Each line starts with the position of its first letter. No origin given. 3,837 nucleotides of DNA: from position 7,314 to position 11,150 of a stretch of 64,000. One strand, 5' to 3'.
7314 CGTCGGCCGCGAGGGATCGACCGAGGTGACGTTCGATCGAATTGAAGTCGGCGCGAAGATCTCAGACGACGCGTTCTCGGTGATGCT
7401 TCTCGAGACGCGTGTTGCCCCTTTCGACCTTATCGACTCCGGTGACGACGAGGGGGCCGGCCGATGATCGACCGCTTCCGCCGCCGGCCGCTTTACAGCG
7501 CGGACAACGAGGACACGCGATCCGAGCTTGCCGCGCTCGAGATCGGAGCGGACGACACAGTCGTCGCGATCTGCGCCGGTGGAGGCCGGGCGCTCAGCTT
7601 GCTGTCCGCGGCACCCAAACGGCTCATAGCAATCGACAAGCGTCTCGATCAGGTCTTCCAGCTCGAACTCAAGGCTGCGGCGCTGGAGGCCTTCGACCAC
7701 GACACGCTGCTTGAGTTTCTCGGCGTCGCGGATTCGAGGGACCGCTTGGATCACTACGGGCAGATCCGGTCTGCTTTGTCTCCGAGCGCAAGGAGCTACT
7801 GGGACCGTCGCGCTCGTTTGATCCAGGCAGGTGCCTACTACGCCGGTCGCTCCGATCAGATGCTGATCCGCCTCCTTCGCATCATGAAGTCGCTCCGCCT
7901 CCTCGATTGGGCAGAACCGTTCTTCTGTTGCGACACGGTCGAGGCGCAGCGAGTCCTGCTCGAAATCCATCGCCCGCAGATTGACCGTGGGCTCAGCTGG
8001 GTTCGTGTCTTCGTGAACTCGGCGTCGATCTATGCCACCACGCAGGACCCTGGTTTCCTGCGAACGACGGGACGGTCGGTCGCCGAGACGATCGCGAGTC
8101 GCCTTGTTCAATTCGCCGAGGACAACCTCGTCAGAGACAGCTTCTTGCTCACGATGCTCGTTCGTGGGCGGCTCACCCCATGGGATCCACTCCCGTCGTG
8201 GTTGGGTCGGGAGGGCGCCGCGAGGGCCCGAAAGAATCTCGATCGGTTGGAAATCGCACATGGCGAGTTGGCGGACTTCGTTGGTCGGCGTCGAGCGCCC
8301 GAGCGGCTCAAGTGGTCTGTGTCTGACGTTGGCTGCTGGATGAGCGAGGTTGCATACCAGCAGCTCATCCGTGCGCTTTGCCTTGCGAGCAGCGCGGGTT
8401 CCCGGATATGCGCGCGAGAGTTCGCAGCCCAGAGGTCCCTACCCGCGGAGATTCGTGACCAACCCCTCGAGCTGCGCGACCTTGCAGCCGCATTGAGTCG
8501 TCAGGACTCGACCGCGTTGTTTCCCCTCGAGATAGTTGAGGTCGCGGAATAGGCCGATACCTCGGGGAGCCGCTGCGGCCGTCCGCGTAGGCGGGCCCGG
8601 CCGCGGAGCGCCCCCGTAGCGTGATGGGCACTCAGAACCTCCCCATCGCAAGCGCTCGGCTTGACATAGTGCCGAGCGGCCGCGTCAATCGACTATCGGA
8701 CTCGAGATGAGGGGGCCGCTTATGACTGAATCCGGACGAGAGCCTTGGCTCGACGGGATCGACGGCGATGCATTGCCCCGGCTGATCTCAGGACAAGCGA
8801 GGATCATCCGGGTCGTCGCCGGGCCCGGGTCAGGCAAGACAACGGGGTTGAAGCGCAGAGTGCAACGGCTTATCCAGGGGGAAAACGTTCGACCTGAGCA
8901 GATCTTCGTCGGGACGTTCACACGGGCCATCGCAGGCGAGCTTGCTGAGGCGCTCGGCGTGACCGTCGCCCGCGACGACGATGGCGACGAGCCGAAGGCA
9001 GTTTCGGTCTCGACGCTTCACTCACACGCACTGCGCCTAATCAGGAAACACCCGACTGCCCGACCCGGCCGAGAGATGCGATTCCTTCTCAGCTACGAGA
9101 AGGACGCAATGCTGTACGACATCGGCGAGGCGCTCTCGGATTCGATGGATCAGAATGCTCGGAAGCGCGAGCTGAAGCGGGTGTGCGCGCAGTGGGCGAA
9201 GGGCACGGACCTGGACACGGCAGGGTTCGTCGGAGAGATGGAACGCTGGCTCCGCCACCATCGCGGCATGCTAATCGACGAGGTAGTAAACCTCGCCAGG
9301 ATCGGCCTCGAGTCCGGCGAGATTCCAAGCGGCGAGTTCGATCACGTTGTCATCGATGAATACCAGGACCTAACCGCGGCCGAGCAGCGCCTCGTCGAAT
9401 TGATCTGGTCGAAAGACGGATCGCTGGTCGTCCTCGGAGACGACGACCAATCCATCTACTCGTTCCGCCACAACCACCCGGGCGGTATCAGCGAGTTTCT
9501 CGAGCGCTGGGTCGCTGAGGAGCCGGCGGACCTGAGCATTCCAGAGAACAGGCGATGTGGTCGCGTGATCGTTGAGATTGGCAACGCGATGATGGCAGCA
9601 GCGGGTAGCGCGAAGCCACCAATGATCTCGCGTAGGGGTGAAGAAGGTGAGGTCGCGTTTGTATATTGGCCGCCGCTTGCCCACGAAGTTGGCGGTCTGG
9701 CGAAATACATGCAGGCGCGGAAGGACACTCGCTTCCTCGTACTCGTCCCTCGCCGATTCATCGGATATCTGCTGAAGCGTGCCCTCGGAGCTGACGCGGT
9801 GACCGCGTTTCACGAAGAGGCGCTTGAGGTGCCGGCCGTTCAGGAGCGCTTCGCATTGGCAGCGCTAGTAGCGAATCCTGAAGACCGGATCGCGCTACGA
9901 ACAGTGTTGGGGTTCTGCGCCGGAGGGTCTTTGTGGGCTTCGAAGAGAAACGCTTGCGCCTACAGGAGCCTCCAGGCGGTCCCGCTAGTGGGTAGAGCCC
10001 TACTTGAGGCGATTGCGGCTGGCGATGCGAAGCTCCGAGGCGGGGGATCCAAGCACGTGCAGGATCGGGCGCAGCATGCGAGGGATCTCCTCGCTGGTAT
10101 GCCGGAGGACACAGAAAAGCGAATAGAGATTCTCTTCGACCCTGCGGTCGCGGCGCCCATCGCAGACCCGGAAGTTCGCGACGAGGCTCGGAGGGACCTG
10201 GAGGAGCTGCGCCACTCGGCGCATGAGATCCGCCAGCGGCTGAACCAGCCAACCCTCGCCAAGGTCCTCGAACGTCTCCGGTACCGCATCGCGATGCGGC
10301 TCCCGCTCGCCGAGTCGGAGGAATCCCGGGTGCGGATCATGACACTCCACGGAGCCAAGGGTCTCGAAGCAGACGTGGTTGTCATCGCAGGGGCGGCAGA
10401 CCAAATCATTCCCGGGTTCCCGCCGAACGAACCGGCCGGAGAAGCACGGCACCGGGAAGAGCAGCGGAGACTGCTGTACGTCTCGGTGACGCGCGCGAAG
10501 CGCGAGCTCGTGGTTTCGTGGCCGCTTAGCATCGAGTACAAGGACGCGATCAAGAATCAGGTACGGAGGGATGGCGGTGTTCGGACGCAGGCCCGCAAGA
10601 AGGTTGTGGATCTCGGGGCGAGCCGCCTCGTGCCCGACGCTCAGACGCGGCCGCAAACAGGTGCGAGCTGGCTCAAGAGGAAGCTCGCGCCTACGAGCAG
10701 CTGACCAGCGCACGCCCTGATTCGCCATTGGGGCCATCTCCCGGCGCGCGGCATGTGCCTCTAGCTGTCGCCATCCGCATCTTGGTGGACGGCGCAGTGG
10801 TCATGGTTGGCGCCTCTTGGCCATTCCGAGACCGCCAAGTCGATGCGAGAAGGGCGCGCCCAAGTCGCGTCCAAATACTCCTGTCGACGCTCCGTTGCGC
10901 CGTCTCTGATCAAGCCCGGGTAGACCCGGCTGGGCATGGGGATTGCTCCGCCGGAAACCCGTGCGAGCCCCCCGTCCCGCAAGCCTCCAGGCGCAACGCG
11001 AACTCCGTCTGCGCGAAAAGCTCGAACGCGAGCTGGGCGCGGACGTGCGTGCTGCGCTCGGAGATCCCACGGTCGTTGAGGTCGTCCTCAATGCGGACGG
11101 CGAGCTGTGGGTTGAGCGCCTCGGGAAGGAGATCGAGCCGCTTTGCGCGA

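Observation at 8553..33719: Conjugative backbone split into convergent halves; one inversion would restore canonical traG-RHH-trbB synteny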

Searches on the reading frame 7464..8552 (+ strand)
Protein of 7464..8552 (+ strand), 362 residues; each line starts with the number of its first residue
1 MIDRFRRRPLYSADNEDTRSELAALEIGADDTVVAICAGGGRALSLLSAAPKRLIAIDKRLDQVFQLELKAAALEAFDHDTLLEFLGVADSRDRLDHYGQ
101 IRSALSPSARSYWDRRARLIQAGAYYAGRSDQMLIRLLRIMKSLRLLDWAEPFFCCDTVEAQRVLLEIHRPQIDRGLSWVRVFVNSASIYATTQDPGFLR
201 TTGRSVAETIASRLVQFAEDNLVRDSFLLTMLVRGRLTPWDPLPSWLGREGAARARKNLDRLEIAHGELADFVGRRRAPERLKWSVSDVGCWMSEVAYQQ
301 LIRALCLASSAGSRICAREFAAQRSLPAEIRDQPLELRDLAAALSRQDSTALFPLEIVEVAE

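Call 8: search_protein_families(library=pfam, proteins=[window:7464-8552:+])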
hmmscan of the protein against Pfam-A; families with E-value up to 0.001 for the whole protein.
window:7464-8552:+ (362 aa): 1 family
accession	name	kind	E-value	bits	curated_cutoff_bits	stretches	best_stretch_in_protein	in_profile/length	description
PF11899.13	DUF3419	-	1.7e-45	156.3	28.2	1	4-342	5-357/385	Protein of unknown function (DUF3419)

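Call 40: find_related_loci(query=window:7464-8552:+, collection=metagenome_contigs, flank=10000)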
Query window:7464-8552:+ (362 aa) in metagenome_contigs; peptide patterns used: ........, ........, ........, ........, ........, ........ (x = any residue, [..] = any of these).
308 stretches matched a pattern; 10 encode a relative of the query (tblastn E <= 1e-3); 10 distinct loci.
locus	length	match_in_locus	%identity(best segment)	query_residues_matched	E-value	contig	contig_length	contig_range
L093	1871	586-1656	54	1-357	4e-130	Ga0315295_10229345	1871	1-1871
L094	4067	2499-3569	53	1-357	2e-116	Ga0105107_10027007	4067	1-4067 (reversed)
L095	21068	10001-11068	46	2-359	6e-85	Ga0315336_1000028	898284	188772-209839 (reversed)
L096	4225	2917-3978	46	7-360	2e-83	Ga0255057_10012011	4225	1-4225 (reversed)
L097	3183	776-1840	44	8-360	2e-70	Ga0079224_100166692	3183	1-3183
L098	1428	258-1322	43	8-360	3e-70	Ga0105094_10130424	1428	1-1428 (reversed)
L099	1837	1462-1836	68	1-125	5e-49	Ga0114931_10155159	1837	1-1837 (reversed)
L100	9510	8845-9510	43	8-229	1e-47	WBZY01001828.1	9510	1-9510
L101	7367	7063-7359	60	8-106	7e-23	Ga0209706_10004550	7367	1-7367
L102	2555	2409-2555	84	1-49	7e-20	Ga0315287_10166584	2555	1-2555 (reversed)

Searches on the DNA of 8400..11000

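Call 46: search_rna_families(source=window, start=8400, end=11000, threshold=evalue, max_evalue=10, show_alignments=2)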
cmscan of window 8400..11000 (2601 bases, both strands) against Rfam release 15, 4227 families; matches with E-value up to 10: 4.
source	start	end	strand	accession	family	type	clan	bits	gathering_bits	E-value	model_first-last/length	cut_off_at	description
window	8763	8823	+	RF02025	mir-3017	Gene; miRNA;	-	20.9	51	0.97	1-70/70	no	mir-3017 microRNA precursor family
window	8575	8604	-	RF02793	asR3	Gene; antisense;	-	18.3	46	5.5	6-34/57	no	Pyrobaculum asRNA3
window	9543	9630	+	RF01699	Clostridiales-1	Gene; sRNA;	-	17.7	48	1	1-166/166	no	Clostridiales-1 RNA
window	10615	10702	+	RF01999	group-II-D1D4-2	Intron;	CL00102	15.1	36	5.8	1-118/118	no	Group II catalytic intron D1-D4-2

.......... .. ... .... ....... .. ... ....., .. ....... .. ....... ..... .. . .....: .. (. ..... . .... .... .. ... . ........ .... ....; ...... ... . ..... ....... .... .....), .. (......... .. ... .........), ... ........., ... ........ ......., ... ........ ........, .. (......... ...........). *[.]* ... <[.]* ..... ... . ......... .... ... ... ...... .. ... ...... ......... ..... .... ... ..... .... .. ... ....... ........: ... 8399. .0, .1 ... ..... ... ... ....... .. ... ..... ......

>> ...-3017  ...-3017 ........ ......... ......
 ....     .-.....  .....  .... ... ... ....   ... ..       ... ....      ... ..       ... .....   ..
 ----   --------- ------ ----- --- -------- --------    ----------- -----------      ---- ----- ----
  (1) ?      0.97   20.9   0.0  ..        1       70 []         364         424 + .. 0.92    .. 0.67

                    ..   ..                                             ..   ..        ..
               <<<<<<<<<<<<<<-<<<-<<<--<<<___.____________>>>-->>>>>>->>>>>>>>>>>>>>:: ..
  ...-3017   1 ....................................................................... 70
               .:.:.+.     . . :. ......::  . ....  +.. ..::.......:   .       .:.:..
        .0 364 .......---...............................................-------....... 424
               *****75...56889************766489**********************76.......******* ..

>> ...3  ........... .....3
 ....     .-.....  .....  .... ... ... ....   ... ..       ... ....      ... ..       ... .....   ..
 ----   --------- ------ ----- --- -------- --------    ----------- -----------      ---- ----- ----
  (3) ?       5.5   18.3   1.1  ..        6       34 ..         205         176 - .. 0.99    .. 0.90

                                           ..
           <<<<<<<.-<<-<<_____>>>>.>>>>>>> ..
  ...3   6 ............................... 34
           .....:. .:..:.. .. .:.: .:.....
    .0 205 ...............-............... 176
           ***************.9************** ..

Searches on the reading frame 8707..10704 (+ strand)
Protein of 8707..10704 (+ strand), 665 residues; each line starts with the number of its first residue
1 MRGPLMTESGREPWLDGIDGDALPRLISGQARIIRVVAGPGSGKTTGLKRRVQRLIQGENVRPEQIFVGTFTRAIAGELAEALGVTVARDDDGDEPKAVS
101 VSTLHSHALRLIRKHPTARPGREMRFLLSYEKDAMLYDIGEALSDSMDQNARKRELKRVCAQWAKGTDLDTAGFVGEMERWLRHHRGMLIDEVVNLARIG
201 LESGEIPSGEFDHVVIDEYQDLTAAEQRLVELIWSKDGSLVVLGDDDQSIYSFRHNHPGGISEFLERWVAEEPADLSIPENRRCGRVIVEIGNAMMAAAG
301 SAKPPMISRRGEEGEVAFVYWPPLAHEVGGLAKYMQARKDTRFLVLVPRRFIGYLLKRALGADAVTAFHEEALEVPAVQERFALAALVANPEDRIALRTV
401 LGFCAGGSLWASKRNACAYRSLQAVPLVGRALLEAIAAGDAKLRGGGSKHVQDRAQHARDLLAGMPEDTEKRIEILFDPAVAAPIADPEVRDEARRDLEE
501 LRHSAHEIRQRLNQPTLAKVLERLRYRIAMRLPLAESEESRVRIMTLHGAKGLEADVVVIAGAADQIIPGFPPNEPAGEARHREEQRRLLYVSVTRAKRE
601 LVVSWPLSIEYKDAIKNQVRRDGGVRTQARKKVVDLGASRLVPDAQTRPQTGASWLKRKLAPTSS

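Call 6: search_protein_families(library=pfam, proteins=[window:8707-10704:+])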
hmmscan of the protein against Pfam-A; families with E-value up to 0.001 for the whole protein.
window:8707-10704:+ (665 aa): 6 families
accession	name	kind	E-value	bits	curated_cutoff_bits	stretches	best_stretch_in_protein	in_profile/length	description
PF00580.27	UvrD-helicase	-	9.7e-34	117.7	23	2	34-162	16-144/271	UvrD/REP helicase N-terminal domain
PF13361.12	UvrD_C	-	3.6e-20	73.1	25.6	1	493-605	236-347/350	UvrD-like helicase C-terminal domain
PF13245.12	AAA_19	-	1.4e-17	64.6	25.1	1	30-254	10-134/134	AAA domain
PF13538.12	UvrD_C_2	-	6.5e-11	42.4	27.4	1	580-603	28-51/52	UvrD-like helicase C-terminal domain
PF01443.25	Viral_helicase1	-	2e-06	28.2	21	0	538-603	173-226/228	Viral superfamily 1 RNA helicase core domain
PF13604.12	AAA_30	-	4.3e-05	23.8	27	0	22-86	9-69/191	AAA domain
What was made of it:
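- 8707..10704 (+): UvrD/GajB-like helicase. It is a variable gene between the chromosomal DUF3419 gene and trbB, and is not part of the conserved backbone. Pfam UvrD-helicase (call 6).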

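Call 63: search_protein_families(library=padloc, proteins=[window:8707-10704:+])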
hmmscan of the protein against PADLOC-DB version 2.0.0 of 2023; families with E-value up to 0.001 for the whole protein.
window:8707-10704:+ (665 aa): 50 families (the best 25 are shown)
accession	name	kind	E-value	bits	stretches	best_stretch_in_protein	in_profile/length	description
PDLC00117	GajB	-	1.7e-40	137.1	2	36-319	32-322/604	UrvD helicase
PDLC00114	GajB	-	3.9e-39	132.8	2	211-605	216-611/635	UrvD helicase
PDLC03802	RTasHel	-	2.6e-36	123.7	3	210-298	192-275/675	DRT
PDLC00132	GajB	-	5.7e-36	122.3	3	492-607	492-602/625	UrvD helicase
PDLC00104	GajB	-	1.1e-28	98.3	2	34-301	18-254/574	UrvD helicase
PDLC00123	GajB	-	2.2e-25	87.3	2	211-298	177-261/540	UrvD helicase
PDLC00130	GajB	-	3.3e-22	76.5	2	208-308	203-298/589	UrvD helicase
PDLC00119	GajB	-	5.2e-22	76.5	2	210-296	218-300/565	UrvD helicase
PDLC00127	GajB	-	2.2e-21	74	2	35-253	24-247/594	UrvD helicase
PDLC00129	GajB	-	8.8e-21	72.1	2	210-298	226-311/594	UrvD helicase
PDLC00136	GajB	-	1.1e-20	72.1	2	211-309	207-296/570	UrvD helicase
PDLC00103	GajB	-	6.8e-20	69.5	2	30-336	27-336/612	UrvD helicase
PDLC00112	GajB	-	1.8e-19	67.8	2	504-608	456-560/581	UrvD helicase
PDLC00122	GajB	-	3.9e-19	66.9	2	211-297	163-248/502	UrvD helicase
PDLC00121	GajB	-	5.6e-18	62.8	2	35-302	22-289/565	UrvD helicase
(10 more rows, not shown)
